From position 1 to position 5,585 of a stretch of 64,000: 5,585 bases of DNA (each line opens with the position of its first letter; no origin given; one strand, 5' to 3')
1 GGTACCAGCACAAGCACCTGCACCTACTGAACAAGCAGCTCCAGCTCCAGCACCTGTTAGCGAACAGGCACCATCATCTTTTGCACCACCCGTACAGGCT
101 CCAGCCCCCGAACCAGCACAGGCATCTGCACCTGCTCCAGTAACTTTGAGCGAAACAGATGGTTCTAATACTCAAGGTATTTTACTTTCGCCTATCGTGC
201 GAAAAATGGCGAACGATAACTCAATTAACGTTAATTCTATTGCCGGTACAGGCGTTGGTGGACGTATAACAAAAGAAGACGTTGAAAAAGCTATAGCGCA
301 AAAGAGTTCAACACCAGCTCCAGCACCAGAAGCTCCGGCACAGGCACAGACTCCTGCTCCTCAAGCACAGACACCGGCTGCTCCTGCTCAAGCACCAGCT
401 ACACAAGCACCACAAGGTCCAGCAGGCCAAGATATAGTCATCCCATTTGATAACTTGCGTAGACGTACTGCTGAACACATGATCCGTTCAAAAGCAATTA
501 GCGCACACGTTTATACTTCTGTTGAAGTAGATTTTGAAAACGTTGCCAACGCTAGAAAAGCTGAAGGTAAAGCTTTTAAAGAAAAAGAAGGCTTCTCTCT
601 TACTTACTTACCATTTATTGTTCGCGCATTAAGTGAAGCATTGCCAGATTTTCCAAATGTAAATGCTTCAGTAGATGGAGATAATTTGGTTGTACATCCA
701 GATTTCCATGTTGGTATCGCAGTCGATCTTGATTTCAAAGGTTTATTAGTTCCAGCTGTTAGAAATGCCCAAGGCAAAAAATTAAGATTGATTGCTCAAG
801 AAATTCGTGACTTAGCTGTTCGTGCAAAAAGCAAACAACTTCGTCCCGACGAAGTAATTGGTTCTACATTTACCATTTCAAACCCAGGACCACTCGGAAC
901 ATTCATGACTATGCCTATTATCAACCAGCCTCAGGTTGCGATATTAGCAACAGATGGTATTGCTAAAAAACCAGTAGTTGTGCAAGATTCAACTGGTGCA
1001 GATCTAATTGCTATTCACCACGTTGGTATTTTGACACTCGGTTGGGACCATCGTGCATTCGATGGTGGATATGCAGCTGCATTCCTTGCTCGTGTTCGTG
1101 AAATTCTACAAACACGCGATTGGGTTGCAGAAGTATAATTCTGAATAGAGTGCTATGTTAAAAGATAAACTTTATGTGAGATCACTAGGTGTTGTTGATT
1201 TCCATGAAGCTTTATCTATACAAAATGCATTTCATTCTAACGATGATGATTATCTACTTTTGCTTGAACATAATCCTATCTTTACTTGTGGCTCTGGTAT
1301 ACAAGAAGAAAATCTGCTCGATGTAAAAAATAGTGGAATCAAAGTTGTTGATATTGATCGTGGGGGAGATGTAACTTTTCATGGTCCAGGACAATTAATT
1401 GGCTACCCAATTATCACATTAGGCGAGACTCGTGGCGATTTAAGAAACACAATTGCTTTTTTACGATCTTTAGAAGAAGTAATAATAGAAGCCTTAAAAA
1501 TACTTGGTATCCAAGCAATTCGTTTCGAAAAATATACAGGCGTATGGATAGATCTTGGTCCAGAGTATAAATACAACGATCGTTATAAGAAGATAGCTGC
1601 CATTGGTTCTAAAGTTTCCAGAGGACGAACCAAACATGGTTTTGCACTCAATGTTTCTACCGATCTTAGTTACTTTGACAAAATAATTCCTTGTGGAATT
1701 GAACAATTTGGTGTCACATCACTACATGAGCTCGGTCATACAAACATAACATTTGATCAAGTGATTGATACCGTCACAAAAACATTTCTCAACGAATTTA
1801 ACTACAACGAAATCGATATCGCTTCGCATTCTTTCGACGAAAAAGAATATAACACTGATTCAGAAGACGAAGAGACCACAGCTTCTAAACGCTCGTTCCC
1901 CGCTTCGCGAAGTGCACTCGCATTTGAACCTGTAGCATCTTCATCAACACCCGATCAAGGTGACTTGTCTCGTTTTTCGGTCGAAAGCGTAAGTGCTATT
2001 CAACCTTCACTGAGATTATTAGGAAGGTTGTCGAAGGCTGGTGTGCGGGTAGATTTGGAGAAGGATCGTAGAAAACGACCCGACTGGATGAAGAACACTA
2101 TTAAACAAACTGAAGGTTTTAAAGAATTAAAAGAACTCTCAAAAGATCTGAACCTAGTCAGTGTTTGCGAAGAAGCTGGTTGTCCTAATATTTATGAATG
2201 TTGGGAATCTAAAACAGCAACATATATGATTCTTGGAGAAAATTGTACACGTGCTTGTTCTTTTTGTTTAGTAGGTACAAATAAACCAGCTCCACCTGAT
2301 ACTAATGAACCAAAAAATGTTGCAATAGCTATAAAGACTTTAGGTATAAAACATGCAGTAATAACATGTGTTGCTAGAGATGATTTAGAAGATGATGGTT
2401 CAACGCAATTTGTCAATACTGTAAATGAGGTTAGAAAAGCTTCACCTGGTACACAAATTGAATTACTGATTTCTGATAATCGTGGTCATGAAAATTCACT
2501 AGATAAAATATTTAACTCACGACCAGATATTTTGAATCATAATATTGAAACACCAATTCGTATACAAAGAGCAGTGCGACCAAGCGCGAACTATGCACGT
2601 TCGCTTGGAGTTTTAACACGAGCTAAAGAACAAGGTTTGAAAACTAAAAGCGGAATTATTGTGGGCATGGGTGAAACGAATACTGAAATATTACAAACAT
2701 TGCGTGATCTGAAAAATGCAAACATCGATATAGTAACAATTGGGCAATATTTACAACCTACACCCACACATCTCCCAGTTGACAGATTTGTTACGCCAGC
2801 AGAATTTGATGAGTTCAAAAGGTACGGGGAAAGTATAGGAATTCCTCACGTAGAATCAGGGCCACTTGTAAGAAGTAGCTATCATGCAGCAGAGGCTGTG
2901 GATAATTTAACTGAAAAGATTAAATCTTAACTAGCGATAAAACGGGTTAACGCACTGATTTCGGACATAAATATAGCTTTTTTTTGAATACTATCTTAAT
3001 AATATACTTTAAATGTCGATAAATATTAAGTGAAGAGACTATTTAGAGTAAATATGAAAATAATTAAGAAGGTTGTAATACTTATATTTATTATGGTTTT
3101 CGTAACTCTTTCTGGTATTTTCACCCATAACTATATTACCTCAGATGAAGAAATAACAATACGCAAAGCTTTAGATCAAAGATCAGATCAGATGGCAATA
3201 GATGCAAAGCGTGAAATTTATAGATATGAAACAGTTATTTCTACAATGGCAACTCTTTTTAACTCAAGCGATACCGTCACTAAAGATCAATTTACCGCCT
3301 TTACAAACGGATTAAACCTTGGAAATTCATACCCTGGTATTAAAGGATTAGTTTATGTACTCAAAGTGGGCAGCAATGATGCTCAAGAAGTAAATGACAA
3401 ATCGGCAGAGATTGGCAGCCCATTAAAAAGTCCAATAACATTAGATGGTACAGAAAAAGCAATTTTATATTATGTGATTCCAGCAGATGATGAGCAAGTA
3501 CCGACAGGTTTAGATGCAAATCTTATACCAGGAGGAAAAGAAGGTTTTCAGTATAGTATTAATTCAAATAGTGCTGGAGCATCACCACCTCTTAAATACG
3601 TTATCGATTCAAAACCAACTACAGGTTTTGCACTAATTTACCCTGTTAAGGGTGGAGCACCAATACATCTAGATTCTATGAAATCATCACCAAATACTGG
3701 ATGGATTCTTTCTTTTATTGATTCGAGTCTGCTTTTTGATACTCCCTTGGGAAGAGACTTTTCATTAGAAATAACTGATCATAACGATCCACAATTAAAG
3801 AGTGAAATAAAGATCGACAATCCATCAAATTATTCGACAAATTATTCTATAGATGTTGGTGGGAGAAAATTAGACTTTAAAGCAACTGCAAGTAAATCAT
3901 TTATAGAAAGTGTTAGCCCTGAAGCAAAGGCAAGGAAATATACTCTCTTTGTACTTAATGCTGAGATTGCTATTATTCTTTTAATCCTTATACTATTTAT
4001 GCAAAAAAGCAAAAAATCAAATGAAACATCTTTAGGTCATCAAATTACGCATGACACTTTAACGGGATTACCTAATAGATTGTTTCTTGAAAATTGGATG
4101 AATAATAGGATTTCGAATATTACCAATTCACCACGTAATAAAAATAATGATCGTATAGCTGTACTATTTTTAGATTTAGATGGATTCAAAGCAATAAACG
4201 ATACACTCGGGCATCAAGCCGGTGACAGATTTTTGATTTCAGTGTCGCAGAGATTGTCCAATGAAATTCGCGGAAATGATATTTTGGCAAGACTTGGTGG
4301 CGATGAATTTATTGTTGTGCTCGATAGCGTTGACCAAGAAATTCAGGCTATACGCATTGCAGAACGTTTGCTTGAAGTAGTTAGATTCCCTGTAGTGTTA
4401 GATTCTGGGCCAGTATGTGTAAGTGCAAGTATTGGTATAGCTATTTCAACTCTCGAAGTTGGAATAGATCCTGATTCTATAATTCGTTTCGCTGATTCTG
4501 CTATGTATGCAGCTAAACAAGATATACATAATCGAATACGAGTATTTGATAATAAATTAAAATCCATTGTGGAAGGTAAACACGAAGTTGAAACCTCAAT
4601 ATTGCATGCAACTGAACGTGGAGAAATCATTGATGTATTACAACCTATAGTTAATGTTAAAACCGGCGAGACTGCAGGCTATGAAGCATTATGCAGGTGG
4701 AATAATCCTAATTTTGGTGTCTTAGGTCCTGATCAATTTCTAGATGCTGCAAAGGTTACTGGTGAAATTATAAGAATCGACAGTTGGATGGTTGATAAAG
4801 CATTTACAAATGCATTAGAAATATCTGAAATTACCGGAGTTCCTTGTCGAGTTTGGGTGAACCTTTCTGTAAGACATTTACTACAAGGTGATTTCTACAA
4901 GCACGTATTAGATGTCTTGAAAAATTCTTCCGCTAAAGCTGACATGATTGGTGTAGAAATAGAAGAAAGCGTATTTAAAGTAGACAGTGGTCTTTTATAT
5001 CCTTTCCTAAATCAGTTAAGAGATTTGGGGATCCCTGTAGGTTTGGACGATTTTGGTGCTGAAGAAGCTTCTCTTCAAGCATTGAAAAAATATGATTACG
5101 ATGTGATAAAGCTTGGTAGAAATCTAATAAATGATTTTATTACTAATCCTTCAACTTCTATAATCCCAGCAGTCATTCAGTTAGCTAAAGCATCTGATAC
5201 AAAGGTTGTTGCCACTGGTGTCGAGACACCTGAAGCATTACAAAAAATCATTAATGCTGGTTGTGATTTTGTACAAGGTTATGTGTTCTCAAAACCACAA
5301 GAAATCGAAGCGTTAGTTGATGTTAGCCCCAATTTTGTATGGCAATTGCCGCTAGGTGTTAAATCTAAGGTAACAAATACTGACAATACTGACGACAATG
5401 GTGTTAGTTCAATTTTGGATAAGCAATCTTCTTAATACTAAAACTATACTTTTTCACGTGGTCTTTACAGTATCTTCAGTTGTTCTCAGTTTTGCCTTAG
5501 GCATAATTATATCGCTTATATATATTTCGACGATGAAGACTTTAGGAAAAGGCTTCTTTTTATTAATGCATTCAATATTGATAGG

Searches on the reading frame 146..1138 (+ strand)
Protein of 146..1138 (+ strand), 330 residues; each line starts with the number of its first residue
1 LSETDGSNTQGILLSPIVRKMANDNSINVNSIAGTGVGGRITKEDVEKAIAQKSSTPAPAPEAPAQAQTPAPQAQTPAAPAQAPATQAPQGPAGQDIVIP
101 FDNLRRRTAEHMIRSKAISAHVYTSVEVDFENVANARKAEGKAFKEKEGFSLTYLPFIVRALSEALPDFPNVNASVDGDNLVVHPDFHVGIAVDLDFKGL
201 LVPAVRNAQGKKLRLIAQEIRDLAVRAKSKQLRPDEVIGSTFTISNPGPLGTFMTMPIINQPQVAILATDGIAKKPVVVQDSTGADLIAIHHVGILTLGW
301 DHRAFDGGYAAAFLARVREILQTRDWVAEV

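Call 69: search_protein_families(library=pfam, proteins=[window:146-1138:+], max_evalue=0.00001)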
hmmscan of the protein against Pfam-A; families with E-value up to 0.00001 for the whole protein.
window:146-1138:+ (330 aa): 2 families
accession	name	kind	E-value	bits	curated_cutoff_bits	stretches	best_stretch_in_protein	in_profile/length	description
PF00198.28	2-oxoacid_dh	-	1.5e-65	221.3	23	1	96-323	4-226/232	2-oxoacid dehydrogenases acyltransferase (catalytic domain)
PF02817.22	E3_binding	-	2.1e-13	50.7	23.7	1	12-47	1-36/36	e3 binding domain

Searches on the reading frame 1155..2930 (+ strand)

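Call 69: search_protein_families(library=pfam, proteins=[window:1155-2930:+], max_evalue=0.00001)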
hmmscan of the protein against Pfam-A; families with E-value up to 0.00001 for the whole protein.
window:1155-2930:+ (591 aa): 3 families
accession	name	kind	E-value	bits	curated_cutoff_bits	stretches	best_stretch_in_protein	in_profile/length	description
PF21948.1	LplA-B_cat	-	3.3e-41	141.9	27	1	23-211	9-199/200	Lipoyl protein ligase A/B catalytic domain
PF04055.27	Radical_SAM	-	2.1e-14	54.4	29.5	1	358-519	1-166/166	Radical SAM superfamily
PF16881.10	LIAS_N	-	2.6e-06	28.2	27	1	300-343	52-96/96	N-terminal domain of lipoyl synthase of Radical_SAM family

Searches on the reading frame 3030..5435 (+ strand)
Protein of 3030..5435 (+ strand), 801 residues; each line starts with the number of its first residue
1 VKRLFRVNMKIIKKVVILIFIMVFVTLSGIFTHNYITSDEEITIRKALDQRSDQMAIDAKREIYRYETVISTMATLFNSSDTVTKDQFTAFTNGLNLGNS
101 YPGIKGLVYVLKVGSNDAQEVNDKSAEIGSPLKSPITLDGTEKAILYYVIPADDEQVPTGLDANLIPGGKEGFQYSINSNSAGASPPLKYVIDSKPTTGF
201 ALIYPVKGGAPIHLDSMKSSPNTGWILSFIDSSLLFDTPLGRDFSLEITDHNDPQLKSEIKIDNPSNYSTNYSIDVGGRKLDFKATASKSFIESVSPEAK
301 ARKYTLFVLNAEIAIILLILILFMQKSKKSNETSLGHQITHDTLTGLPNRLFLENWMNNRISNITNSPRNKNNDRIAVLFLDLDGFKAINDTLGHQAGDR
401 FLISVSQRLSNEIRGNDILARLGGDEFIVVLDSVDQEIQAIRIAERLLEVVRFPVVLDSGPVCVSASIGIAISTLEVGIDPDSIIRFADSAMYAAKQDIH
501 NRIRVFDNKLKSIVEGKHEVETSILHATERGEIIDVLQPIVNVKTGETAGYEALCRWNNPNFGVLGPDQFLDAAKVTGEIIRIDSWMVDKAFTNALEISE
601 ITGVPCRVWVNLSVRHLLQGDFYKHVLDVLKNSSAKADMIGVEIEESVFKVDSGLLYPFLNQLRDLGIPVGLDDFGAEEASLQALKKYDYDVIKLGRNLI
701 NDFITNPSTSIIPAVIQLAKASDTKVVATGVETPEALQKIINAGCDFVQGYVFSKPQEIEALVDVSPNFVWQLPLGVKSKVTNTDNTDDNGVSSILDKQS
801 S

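Call 69: search_protein_families(library=pfam, proteins=[window:3030-5435:+], max_evalue=0.00001)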
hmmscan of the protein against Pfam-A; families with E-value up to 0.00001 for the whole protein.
window:3030-5435:+ (801 aa): 3 families
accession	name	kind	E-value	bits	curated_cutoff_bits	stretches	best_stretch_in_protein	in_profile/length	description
PF00563.25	EAL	-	3.5e-55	187.4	31.3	1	523-756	3-236/236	EAL domain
PF00990.26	GGDEF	-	4e-44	150.7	23.8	1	340-501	2-160/161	Diguanylate cyclase, GGDEF domain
PF03924.19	CHASE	-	4.8e-12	46.5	25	1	82-254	2-182/189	CHASE domain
